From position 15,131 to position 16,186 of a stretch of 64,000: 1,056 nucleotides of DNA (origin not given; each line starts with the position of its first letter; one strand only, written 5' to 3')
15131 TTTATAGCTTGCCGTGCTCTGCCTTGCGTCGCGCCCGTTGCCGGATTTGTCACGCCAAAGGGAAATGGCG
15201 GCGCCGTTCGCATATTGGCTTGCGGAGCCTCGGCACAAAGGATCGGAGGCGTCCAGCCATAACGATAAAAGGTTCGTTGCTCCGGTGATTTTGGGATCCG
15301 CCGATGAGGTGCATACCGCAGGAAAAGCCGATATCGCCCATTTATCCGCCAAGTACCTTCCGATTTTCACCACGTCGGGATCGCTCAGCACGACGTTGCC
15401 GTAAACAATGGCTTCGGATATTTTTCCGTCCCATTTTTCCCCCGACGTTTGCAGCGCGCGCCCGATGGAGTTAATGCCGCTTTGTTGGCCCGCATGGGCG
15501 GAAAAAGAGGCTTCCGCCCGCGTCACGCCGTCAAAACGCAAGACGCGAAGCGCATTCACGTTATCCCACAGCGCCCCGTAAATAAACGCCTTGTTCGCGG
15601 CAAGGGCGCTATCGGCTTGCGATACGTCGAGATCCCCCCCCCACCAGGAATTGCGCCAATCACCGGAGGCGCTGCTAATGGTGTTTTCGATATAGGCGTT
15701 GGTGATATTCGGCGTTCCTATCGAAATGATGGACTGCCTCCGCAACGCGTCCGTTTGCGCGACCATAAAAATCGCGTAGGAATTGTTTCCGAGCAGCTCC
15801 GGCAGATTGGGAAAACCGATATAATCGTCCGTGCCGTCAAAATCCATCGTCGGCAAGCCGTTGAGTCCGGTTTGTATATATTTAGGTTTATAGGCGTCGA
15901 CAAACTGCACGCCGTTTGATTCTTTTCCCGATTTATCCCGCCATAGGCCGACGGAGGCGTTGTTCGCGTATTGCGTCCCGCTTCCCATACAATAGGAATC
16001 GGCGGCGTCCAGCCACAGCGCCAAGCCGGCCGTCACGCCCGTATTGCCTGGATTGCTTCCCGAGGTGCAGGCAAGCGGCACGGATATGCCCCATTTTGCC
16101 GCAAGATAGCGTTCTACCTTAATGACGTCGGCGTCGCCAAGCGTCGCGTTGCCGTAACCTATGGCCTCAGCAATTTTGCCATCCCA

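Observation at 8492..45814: Uninterrupted 37.3-kb ORF encoding a 12,440-aa (about 1.3 MDa) protein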

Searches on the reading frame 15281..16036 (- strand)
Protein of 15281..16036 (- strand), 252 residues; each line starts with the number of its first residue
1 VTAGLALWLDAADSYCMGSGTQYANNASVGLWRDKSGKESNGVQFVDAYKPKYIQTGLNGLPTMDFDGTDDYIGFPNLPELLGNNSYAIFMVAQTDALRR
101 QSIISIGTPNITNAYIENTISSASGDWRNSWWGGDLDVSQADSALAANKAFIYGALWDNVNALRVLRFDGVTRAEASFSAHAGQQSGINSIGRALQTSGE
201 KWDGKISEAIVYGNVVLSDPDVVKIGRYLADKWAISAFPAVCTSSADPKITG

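Call 25: find_homologous_proteins(query=A1, max_evalue=0.00001)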
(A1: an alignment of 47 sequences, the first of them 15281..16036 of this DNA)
Query A1 (47 sequences) (252 aa, profile of the alignment): 35 proteins with E <= 0.00001 among 8000 candidates.
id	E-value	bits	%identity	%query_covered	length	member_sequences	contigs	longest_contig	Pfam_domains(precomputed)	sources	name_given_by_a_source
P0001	5.0e-44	169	28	94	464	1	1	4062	PF13385.14,PF02973.23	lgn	-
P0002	3.2e-34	137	30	91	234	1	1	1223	-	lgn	-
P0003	7.8e-34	136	27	92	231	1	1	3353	-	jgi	-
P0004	3.3e-32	131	25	91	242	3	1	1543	-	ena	-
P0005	5.0e-32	130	31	92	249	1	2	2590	PF13385.14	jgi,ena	jgi:hypothetical protein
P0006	7.5e-31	126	38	29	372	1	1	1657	PF13287.13,PF13385.14,PF13290.14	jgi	jgi:hypothetical protein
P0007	9.8e-30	123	27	91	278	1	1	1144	-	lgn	-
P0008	1.8e-29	122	43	27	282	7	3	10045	-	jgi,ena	jgi:hypothetical protein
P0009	5.6e-29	120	41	31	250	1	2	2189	-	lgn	-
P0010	2.1e-28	118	26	92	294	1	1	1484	PF13385.14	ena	-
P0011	3.4e-28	118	24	91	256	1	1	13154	-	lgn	-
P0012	3.7e-27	114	36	34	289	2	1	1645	PF13385.14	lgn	-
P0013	1.7e-26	112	42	29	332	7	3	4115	-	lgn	-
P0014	1.7e-25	109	27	93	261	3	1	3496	PF13385.14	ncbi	-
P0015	6.7e-25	107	25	92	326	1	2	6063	-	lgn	-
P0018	1.5e-22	99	30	37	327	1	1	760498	PF13385.14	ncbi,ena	-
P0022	5.3e-18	84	37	30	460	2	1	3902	PF13385.14,PF14065.12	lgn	-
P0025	3.8e-16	78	-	-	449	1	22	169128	PF13385.14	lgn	-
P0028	4.0e-12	65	21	83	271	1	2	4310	PF13385.14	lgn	-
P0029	8.7e-12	64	25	71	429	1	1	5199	PF13385.14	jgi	-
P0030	2.2e-11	63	29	15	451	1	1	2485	PF13385.14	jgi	jgi:hypothetical protein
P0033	4.5e-7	48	21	17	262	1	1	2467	PF13385.14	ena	-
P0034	1.1e-6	47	62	5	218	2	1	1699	PF13385.14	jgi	jgi:hypothetical protein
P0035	1.5e-6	47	27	10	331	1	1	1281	PF13385.14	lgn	-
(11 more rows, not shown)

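Call 27: search_protein_families(library=ncbifam, proteins=[window:15281-16036:-], max_evalue=1)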
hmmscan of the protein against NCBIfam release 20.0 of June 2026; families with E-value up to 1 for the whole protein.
window:15281-16036:- (252 aa): 1 family
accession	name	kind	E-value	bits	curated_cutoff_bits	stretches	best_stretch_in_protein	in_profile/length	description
NF006847.0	PRK09358.1-2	equivalog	0.15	10.8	412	1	168-201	195-228/364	adenosine deaminase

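Call 28: search_protein_representatives(alignment_id=A1)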
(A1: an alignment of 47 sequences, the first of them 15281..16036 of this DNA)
Query: 47 sequences, 240 profile positions. Proteins with E-value up to 0.001 (for the whole library): 247103; up to 1e-10: 96242; up to 1e-30: 12479. The best 150 are listed.
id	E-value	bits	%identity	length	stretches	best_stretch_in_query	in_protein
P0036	0.0e+00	1244.8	-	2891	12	2-234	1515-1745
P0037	0.0e+00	1220.7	-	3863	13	2-223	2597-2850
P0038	0.0e+00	1146.2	-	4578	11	2-228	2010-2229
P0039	0.0e+00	1098.6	-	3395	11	2-228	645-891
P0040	0.0e+00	1080.1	-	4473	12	2-228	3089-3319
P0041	4.2e-299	1002.9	-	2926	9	3-228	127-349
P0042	9.0e-296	991.9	-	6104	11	3-228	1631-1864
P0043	7.1e-289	969.4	-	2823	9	2-228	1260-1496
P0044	5.3e-288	966.5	-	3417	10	2-229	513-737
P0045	6.7e-282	946.5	-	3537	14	26-228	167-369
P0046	7.2e-278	933.3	-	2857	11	2-228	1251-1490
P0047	1.9e-274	922.1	-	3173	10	2-229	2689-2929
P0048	5.2e-273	917.4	-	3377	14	7-228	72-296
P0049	5.4e-273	917.4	-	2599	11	4-229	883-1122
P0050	1.1e-270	909.8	-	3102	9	3-228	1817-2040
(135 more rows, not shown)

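Call 47: search_solved_structures(query=A1, max_evalue=0.01)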
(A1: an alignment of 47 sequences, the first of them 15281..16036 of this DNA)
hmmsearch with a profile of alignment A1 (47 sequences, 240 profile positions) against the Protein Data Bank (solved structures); distinct sequences matched with E-value up to 0.01: 13.
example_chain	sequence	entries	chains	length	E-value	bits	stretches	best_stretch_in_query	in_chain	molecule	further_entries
4qvs_A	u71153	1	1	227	3e-11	47.3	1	46-216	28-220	S-layer domain-containing protein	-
5hon_A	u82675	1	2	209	1.7e-05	28.4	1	62-215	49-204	Extracellular arabinanase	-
7oa7_A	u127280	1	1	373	2.6e-05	27.9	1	60-225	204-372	PilC minor pilin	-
4xe9_A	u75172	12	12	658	4.9e-05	27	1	85-215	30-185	Sialidase B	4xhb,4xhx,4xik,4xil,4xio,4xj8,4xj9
4xog_A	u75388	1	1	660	4.9e-05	27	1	85-215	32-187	Sialidase B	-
4xma_A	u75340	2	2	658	5e-05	27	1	85-215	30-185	Sialidase B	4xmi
4xyx_A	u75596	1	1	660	5e-05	26.9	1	85-215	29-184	Sialidase B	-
2jkb_A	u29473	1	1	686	5.5e-05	26.8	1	85-215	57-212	SIALIDASE B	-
2vw0_A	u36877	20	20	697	5.7e-05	26.7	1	85-215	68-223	SIALIDASE B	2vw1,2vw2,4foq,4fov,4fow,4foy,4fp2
5fre_A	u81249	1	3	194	0.00012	25.7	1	81-210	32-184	EXO-ALPHA-SIALIDASE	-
5fra_A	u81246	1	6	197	0.00012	25.7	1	81-210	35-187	SIALIDASE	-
5ho0_A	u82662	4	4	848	0.00013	25.6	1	62-215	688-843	Extracellular arabinanase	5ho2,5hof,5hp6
7oa8_A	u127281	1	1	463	0.0083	19.7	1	87-225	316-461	PilC minor pilin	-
